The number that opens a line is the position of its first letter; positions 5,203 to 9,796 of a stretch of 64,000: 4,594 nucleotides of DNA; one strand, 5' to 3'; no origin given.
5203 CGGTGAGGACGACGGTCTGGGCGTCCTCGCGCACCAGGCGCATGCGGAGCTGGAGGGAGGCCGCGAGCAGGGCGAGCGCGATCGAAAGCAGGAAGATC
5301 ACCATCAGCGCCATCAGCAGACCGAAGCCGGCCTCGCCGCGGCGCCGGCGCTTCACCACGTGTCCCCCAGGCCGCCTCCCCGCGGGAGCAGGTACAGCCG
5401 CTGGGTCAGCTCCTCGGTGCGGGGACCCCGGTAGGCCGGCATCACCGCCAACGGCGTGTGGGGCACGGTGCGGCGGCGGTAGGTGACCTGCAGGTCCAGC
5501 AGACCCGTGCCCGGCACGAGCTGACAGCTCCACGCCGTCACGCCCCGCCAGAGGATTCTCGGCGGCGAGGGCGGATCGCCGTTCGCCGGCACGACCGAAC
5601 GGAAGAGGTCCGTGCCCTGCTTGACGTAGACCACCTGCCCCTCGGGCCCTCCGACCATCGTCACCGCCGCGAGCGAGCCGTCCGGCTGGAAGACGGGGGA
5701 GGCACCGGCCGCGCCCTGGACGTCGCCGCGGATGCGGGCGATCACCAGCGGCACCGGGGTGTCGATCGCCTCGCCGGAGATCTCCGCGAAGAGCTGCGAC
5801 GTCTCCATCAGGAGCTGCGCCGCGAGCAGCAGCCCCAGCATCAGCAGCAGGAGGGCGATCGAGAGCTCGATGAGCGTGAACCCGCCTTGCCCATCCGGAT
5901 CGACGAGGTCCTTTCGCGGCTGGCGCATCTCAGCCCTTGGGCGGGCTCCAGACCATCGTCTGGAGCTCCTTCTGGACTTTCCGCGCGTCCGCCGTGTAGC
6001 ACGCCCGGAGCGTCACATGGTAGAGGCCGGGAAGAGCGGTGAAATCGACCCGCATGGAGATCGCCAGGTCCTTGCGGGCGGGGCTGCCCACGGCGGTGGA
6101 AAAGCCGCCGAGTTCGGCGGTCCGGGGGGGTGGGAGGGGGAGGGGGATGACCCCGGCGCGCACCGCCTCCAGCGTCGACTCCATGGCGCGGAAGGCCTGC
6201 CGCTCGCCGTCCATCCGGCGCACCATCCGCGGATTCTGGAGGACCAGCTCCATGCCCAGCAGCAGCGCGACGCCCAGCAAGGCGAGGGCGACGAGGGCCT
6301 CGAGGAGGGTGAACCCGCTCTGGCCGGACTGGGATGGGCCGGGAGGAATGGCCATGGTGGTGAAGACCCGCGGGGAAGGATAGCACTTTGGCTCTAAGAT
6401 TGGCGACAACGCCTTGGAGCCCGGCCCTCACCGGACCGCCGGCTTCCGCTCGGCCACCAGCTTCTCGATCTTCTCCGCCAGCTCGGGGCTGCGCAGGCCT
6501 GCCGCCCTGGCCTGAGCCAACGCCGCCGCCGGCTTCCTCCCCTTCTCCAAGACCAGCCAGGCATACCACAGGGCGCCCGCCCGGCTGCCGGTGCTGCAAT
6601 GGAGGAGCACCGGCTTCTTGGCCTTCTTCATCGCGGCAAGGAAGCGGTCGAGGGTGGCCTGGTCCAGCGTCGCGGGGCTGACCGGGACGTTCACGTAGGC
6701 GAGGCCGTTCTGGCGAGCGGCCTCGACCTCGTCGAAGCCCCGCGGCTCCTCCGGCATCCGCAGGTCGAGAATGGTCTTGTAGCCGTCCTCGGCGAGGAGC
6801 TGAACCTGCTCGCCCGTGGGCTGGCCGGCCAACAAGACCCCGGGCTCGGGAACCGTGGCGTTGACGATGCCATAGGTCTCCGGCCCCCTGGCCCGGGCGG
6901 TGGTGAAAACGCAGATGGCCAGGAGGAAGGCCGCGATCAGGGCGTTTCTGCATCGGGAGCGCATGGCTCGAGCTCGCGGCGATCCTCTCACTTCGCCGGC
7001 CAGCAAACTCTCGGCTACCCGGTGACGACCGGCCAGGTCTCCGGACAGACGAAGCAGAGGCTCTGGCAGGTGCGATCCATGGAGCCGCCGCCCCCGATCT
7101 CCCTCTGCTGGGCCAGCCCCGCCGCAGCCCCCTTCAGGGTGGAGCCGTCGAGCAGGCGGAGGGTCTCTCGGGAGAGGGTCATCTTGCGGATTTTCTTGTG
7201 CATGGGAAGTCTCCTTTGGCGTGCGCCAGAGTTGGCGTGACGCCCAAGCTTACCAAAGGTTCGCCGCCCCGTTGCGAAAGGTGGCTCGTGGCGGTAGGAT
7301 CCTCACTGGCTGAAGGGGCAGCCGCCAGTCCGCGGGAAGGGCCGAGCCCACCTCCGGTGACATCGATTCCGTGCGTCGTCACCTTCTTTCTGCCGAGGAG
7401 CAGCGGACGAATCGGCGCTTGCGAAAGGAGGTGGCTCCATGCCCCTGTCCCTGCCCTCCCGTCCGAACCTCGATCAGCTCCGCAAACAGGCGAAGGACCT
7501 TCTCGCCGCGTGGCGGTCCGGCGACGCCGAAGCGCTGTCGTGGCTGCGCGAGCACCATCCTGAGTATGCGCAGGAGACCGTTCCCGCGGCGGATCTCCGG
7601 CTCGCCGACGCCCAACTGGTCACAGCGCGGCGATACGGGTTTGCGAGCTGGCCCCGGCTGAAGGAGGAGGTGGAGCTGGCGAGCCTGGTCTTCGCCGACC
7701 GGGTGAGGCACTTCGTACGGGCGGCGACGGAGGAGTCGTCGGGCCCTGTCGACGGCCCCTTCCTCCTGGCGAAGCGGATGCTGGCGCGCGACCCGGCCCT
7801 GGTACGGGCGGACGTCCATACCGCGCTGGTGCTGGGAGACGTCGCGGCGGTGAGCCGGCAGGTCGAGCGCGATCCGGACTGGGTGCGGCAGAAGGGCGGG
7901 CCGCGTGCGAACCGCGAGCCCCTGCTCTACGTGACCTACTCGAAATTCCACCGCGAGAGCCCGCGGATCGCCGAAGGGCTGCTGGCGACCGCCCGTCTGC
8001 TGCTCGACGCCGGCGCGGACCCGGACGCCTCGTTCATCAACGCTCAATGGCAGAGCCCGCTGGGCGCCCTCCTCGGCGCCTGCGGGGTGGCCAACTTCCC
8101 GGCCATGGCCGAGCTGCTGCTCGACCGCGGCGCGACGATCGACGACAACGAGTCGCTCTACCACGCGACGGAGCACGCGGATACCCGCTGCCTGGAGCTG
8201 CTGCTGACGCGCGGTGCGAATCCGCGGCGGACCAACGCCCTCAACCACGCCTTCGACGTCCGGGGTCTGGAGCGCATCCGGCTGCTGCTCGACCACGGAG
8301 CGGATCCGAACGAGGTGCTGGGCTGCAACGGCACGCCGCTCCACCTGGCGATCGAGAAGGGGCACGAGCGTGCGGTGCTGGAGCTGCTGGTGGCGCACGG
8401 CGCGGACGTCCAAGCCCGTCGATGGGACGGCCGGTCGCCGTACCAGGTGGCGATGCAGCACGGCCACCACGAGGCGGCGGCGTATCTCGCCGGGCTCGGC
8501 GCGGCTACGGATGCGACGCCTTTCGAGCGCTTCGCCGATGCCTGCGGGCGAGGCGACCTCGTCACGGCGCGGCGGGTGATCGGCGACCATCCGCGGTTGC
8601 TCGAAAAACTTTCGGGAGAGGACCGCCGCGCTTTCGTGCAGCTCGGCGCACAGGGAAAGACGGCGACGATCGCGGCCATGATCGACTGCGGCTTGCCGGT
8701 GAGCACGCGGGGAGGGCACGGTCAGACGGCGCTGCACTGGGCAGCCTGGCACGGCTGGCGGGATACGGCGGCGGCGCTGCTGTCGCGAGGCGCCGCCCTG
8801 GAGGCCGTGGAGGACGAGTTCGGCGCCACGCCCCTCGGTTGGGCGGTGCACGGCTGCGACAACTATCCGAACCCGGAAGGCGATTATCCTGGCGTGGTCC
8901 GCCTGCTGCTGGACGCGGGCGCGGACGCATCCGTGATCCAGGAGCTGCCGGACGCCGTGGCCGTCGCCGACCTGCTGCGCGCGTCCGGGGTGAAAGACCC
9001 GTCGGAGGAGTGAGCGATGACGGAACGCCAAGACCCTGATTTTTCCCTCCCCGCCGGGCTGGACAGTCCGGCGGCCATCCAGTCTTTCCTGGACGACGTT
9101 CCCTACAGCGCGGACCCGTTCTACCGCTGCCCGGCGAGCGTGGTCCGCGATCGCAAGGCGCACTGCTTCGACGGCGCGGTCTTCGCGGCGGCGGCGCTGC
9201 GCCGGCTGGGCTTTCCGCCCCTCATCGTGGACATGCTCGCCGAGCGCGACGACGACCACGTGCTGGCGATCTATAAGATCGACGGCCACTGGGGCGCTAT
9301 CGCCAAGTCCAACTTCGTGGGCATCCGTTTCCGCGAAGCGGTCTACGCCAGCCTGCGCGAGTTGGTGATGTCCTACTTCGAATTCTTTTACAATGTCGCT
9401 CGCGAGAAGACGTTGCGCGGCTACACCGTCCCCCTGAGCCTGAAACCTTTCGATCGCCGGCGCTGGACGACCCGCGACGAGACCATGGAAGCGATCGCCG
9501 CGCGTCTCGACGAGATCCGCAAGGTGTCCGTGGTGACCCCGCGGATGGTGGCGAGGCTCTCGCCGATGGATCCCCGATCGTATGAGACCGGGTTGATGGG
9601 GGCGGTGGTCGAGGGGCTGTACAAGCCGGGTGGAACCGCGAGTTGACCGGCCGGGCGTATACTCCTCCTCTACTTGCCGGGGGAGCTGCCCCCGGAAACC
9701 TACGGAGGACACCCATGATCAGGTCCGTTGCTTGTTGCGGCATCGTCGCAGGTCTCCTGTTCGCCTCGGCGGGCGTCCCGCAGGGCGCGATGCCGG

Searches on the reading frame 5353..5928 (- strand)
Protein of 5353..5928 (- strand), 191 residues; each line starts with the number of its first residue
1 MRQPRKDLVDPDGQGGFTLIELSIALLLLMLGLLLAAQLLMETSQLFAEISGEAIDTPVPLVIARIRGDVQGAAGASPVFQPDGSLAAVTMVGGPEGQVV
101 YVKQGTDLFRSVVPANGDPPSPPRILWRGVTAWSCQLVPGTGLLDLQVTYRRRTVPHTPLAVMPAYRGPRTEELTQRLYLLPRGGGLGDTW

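Call 25: search_protein_families(library=pfam, proteins=[window:5353-5928:-], max_evalue=0.01)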
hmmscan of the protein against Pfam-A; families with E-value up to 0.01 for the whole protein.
window:5353-5928:- (191 aa): 1 family
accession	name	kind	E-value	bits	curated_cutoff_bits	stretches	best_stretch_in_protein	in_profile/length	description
PF07963.17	N_methyl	-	3.6e-05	23.6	21.2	1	14-36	4-26/27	Prokaryotic N-terminal methylation motif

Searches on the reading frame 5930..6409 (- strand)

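Call 25: search_protein_families(library=pfam, proteins=[window:5930-6409:-], max_evalue=0.01)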
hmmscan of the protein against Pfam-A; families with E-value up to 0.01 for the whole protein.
window:5930-6409:- (159 aa): 1 family
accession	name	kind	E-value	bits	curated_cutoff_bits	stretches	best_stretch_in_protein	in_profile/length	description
PF07963.17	N_methyl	-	6.7e-07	29.1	21.2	1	29-51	3-25/27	Prokaryotic N-terminal methylation motif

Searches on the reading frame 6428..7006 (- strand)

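Call 25: search_protein_families(library=pfam, proteins=[window:6428-7006:-], max_evalue=0.01)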
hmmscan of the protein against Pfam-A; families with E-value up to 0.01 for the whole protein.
window:6428-7006:- (192 aa): 7 families
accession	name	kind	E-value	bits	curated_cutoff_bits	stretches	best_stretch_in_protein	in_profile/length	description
PF22741.1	PTP-NADK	-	5.5e-12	45.8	27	1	60-173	33-152/163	DSP-PTPase phosphatase fused to NAD+ Kinase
PF04273.18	BLH_phosphatase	-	1.6e-09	38.4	26.1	1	72-147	24-103/110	Beta-lactamase hydrolase-like protein, phosphatase-like domain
PF22785.1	Tc-R-P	-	9.7e-08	33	27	1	62-153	10-103/106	Polymorphic toxin system, DSP-PTPase phosphatase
PF22784.1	PTP-SAK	-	4.9e-05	23.9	27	1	62-162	18-119/153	Swiss Army Knife protein, DSP-PTPase phosphatase domain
PF13350.11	Y_phosphatase3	-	0.00015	22.3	22.2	0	64-139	38-137/240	Tyrosine phosphatase family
PF00782.25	DSPc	-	0.00064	20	33.5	1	119-162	62-106/133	Dual specificity phosphatase, catalytic domain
PF00581.25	Rhodanese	-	0.0014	19.5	22.2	1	70-156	8-85/102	Rhodanese-like domain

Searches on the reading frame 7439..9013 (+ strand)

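Call 25: search_protein_families(library=pfam, proteins=[window:7439-9013:+], max_evalue=0.01)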
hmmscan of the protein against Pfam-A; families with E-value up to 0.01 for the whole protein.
window:7439-9013:+ (524 aa): 6 families
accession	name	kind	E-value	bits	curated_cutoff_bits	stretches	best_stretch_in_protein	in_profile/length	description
PF12796.13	Ank_2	-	2.3e-27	95.8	27.3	3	277-355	10-84/90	Ankyrin repeats (3 copies)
PF00023.36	Ank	-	2.1e-24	84.7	21.1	2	299-327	4-31/33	Ankyrin repeat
PF13637.12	Ank_4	-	6.6e-24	83.9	22.7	1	277-313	10-46/50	Ankyrin repeats (many copies)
PF13606.12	Ank_3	-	1.8e-16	58.8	22.3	1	297-325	2-29/30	Ankyrin repeat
PF13857.12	Ank_5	-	1.2e-11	45.1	27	1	283-338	1-56/56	Ankyrin repeats (many copies)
PF24521.3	Ank_KRIT1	-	7e-05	23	80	0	236-342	18-129/149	KRIT1 ankyrin-repeats domain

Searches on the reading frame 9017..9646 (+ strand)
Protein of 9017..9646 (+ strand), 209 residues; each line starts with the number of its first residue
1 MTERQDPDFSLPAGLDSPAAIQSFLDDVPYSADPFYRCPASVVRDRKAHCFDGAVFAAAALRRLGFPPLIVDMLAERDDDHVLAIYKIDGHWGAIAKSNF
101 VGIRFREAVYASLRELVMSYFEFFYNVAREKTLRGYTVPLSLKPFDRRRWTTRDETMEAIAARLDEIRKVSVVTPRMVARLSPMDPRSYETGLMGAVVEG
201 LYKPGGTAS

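Call 25: search_protein_families(library=pfam, proteins=[window:9017-9646:+], max_evalue=0.01)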
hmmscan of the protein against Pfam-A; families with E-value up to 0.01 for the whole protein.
window:9017-9646:+ (209 aa): 2 families
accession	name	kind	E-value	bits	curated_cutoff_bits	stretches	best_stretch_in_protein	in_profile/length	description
PF01841.26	Transglut_core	-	0.0019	18.9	23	1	24-91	24-102/108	Transglutaminase-like superfamily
PF04473.18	DUF553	-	0.0027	17.6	20.5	1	38-91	52-107/140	Transglutaminase-like domain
